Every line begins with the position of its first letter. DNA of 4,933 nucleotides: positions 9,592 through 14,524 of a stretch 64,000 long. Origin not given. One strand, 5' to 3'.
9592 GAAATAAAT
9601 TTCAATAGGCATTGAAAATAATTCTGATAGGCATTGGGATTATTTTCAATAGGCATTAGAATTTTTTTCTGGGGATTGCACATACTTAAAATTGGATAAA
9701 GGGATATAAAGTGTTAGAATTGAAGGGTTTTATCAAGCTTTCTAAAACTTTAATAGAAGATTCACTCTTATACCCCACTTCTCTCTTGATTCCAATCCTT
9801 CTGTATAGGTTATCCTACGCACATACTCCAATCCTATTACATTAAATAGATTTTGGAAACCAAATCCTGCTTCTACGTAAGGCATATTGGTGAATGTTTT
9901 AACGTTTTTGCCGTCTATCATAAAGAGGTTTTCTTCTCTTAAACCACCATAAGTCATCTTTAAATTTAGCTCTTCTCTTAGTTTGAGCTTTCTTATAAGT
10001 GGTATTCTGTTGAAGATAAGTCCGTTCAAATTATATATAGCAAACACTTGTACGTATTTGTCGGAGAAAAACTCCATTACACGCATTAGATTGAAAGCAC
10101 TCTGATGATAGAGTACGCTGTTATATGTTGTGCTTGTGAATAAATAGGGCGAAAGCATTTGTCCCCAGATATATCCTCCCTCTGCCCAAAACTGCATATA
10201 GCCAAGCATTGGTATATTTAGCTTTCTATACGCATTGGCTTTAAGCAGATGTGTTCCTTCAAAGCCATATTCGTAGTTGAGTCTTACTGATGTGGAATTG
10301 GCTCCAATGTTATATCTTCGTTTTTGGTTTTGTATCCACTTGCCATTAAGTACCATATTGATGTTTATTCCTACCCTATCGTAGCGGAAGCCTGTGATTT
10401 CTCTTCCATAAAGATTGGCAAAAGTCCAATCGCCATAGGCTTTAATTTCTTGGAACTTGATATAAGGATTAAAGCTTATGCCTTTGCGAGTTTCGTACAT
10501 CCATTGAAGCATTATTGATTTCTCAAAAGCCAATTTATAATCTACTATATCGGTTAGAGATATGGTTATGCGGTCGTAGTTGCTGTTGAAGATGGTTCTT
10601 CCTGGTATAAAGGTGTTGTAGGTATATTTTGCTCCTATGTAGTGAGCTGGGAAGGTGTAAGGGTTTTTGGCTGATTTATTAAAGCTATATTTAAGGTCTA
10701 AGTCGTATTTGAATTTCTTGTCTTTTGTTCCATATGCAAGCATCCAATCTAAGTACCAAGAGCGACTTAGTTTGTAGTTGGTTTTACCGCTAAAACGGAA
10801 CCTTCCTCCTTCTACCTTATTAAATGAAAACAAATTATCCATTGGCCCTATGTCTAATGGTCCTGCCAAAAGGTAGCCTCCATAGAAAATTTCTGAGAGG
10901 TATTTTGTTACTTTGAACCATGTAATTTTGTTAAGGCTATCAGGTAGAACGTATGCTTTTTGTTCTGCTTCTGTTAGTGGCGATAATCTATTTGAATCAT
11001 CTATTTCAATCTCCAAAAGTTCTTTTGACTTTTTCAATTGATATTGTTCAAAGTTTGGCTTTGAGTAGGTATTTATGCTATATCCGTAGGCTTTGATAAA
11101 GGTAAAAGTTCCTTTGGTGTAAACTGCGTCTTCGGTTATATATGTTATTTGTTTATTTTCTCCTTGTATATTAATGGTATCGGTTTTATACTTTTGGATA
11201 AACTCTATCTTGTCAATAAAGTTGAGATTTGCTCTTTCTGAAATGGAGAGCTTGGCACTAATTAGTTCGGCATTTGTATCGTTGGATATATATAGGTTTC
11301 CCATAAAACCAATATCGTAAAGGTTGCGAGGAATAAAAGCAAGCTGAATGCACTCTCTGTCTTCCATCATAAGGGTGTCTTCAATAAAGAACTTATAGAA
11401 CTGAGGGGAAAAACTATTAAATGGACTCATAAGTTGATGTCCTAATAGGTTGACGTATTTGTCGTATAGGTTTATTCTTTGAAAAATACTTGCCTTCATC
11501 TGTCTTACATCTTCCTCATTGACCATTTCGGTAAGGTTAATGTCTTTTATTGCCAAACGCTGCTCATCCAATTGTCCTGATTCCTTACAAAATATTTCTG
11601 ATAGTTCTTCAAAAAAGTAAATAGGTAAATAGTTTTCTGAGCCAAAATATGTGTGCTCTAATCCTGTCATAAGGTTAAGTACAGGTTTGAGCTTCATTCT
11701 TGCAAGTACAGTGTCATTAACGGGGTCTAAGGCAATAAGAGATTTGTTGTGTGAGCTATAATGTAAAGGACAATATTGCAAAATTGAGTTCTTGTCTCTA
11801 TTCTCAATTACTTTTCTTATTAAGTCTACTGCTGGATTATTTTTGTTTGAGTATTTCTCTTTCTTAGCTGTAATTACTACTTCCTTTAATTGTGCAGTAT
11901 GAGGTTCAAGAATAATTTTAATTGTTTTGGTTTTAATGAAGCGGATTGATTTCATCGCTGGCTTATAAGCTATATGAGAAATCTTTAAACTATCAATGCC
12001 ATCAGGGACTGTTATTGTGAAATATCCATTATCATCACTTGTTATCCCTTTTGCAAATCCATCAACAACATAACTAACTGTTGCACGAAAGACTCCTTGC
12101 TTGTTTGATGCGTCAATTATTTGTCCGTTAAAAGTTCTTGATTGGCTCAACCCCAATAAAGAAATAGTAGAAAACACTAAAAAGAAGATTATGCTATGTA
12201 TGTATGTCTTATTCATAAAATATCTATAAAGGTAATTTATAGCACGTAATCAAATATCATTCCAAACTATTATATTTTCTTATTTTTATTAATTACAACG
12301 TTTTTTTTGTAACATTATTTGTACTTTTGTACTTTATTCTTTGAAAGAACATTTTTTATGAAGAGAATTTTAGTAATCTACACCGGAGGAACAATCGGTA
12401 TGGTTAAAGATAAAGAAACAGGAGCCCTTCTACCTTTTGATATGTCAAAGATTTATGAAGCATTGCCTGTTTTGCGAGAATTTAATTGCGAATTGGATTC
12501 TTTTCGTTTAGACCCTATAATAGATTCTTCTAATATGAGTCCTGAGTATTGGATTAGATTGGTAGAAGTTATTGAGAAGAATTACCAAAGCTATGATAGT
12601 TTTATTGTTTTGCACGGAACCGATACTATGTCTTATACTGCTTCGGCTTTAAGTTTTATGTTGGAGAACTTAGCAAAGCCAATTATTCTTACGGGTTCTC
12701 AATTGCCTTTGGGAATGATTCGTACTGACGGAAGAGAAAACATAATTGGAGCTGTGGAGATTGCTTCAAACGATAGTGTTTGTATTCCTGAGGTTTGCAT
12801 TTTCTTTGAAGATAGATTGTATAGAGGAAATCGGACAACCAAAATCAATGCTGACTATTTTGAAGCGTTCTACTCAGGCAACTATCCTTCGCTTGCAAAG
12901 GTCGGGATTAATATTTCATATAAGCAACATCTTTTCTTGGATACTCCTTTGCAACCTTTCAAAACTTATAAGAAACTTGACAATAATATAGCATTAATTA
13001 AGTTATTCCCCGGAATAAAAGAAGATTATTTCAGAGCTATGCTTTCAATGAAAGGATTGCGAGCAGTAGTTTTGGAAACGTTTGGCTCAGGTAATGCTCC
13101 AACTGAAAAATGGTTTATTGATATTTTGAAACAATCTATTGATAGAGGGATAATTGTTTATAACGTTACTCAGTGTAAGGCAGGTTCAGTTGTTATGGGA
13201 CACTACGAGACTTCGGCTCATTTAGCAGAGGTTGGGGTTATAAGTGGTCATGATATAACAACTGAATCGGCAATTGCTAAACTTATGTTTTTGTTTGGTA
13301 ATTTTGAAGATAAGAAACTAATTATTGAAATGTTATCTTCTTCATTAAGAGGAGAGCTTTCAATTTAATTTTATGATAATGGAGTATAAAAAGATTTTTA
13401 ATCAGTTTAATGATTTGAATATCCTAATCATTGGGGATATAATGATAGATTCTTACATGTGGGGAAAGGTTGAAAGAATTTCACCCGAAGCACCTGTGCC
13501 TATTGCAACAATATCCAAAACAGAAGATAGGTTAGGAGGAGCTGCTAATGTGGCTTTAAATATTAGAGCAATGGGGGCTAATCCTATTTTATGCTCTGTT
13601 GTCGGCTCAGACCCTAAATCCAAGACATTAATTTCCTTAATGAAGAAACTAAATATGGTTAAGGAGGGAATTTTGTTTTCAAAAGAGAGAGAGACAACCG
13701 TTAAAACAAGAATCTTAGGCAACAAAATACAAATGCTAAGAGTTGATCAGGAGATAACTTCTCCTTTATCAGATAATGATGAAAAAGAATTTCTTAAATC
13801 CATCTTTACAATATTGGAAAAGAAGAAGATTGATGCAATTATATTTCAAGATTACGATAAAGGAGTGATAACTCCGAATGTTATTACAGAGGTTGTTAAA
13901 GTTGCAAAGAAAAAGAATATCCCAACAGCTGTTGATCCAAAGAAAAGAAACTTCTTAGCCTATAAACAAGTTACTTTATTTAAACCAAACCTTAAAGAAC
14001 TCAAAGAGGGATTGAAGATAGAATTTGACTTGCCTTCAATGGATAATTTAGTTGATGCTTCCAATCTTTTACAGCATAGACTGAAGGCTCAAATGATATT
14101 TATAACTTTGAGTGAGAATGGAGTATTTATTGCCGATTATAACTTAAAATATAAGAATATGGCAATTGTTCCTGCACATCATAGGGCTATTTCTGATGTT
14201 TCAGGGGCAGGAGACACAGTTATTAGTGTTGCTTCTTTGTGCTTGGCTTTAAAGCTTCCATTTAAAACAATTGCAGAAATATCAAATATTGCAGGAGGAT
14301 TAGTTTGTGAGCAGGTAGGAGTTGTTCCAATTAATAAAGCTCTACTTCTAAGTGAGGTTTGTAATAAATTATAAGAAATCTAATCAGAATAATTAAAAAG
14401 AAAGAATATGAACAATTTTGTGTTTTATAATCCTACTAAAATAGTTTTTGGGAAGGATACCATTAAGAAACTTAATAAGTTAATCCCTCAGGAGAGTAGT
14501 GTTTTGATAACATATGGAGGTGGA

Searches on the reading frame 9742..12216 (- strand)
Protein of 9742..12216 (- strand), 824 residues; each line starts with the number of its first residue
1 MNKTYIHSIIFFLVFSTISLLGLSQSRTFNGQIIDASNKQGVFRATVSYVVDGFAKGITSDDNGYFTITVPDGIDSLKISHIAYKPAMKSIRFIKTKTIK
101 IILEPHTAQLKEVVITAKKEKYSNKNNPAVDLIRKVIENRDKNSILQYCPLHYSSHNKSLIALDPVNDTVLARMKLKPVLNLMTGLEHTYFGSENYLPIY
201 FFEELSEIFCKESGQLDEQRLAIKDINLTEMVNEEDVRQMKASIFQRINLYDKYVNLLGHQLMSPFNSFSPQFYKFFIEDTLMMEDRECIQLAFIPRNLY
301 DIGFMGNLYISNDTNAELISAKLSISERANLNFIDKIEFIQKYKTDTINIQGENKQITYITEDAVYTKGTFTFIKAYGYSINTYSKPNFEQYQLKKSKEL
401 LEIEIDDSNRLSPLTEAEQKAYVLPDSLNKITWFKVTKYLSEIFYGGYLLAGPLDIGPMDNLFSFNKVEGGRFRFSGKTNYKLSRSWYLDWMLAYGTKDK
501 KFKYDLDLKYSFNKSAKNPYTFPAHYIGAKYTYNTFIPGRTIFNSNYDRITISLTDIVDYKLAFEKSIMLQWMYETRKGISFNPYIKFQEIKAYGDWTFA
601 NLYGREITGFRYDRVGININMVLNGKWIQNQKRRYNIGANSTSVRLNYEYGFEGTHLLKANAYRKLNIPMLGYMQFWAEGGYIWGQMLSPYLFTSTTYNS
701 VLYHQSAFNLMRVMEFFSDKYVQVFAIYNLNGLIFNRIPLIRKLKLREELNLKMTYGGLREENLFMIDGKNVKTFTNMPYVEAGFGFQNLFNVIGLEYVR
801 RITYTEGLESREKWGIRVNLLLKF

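Call 88: search_protein_families(library=pfam, proteins=[window:9742-12216:-], max_evalue=0.00001)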
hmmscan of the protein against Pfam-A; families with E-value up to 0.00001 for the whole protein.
window:9742-12216:- (824 aa): 3 families
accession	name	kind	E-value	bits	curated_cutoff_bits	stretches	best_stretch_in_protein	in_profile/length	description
PF18939.6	DUF5686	-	2.4e-31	109.3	39.2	1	133-753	2-652/669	Family of unknown function (DUF5686)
PF13715.12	CarbopepD_reg_2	-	1.2e-12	48.1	32.2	1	30-115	2-88/88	CarboxypepD_reg-like domain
PF13620.12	CarboxypepD_reg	-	2.1e-07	31.6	32.3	1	29-92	2-68/82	Carboxypeptidase regulatory-like domain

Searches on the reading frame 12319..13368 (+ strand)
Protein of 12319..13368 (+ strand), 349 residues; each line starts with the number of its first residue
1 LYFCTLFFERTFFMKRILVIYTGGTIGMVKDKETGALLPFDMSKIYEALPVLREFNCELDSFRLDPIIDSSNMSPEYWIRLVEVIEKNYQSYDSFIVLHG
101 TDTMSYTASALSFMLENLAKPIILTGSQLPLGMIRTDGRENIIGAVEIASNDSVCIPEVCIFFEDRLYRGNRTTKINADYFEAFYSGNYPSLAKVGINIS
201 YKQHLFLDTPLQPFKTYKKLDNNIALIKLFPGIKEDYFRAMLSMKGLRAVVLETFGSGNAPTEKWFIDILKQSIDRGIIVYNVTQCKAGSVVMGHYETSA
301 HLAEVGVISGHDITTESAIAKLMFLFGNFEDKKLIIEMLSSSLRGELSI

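Call 88: search_protein_families(library=pfam, proteins=[window:12319-13368:+], max_evalue=0.00001)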
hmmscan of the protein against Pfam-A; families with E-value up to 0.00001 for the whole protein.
window:12319-13368:+ (349 aa): 2 families
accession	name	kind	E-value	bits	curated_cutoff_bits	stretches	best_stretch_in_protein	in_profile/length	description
PF00710.25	Asparaginase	-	5.7e-62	209.1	22.5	1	16-204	1-190/193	Asparaginase, N-terminal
PF17763.6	Asparaginase_C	-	3.3e-30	104.8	34.6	1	223-337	1-112/114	Glutaminase/Asparaginase C-terminal domain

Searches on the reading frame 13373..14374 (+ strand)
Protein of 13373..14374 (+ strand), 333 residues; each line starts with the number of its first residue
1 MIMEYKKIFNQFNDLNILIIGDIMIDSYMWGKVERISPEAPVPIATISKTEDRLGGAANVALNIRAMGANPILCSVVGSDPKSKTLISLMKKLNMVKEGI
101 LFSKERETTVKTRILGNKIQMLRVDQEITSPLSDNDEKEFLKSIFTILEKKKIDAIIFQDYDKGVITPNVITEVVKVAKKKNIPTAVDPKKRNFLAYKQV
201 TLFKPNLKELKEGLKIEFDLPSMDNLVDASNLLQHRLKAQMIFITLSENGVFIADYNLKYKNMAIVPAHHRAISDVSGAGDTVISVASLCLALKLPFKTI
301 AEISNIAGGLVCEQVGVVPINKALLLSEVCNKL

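Call 88: search_protein_families(library=pfam, proteins=[window:13373-14374:+], max_evalue=0.00001)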
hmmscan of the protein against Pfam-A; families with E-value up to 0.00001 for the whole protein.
window:13373-14374:+ (333 aa): 1 family
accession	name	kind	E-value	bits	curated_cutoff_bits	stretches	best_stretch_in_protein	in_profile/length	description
PF00294.29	PfkB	-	1.9e-24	87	25.8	1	16-318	3-296/302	pfkB family carbohydrate kinase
